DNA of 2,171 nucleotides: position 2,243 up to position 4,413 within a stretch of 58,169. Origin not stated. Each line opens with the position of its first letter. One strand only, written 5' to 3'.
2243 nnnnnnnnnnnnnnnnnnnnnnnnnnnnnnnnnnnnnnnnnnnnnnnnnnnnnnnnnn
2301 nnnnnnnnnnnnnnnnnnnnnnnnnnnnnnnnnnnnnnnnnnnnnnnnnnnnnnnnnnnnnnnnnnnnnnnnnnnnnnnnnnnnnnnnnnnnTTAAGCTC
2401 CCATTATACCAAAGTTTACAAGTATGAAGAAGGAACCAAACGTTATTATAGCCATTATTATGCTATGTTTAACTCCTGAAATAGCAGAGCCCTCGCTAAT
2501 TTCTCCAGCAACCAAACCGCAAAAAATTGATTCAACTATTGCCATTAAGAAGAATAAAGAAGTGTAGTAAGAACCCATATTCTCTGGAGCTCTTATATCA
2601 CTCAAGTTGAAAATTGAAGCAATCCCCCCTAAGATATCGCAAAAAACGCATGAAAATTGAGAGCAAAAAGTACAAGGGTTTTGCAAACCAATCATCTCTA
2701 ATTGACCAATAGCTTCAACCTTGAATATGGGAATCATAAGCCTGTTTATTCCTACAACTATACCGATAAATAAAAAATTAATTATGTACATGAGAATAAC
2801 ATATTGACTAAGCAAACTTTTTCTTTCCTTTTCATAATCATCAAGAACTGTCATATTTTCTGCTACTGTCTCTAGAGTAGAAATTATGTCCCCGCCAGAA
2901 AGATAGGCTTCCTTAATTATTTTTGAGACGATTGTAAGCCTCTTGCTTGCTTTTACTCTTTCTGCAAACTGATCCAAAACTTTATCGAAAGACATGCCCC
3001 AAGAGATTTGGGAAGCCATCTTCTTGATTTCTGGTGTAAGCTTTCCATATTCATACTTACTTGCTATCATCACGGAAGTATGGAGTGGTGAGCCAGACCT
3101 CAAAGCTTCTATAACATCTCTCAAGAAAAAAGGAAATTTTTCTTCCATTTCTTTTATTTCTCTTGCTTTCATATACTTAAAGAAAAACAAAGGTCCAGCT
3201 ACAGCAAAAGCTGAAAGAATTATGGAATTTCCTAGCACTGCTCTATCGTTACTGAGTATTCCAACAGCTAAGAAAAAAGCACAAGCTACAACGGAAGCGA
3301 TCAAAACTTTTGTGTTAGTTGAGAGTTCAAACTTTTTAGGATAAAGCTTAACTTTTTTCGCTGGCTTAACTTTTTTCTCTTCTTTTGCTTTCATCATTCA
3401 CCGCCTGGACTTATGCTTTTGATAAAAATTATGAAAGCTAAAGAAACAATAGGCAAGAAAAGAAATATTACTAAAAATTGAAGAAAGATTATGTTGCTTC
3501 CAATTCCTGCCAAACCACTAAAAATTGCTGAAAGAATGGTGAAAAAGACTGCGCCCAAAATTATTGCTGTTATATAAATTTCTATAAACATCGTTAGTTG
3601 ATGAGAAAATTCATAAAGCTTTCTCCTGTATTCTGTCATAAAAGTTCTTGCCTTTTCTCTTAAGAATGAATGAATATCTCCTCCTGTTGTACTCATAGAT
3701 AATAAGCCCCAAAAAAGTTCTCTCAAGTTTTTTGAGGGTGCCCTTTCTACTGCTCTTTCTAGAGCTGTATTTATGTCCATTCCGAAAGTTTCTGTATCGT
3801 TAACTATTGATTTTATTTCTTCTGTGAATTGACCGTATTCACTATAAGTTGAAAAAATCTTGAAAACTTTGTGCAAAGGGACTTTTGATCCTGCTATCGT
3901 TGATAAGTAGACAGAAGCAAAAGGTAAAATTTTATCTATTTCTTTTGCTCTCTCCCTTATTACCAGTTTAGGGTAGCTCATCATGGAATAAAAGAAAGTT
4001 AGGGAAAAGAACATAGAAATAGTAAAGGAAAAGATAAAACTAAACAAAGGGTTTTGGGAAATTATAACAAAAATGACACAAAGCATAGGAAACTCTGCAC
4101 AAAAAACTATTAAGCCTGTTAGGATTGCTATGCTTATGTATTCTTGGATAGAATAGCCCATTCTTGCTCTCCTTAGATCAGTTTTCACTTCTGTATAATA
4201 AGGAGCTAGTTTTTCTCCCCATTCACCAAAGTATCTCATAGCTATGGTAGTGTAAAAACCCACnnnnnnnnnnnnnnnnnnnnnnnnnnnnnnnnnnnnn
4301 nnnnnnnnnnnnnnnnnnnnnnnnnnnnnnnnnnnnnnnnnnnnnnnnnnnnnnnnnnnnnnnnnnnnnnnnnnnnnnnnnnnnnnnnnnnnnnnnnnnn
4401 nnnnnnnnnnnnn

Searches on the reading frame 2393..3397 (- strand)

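Call 28: search_protein_families(library=pfam, proteins=[window:2393-3397:-], max_evalue=0.001)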
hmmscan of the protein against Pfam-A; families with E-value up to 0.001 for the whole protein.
window:2393-3397:- (334 aa): 1 family
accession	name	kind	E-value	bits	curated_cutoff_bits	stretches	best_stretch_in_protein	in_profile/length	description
PF00482.28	T2SSF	-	2.9e-12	47.1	25.2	1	91-215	1-121/125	Type II secretion system (T2SS), protein F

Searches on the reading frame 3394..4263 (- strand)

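Call 28: search_protein_families(library=pfam, proteins=[window:3394-4263:-], max_evalue=0.001)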
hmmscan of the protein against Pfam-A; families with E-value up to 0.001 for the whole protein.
window:3394-4263:- (289 aa): 1 family
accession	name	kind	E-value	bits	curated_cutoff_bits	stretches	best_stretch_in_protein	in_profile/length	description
PF00482.28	T2SSF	-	1.3e-12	48.2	25.2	1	119-244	4-124/125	Type II secretion system (T2SS), protein F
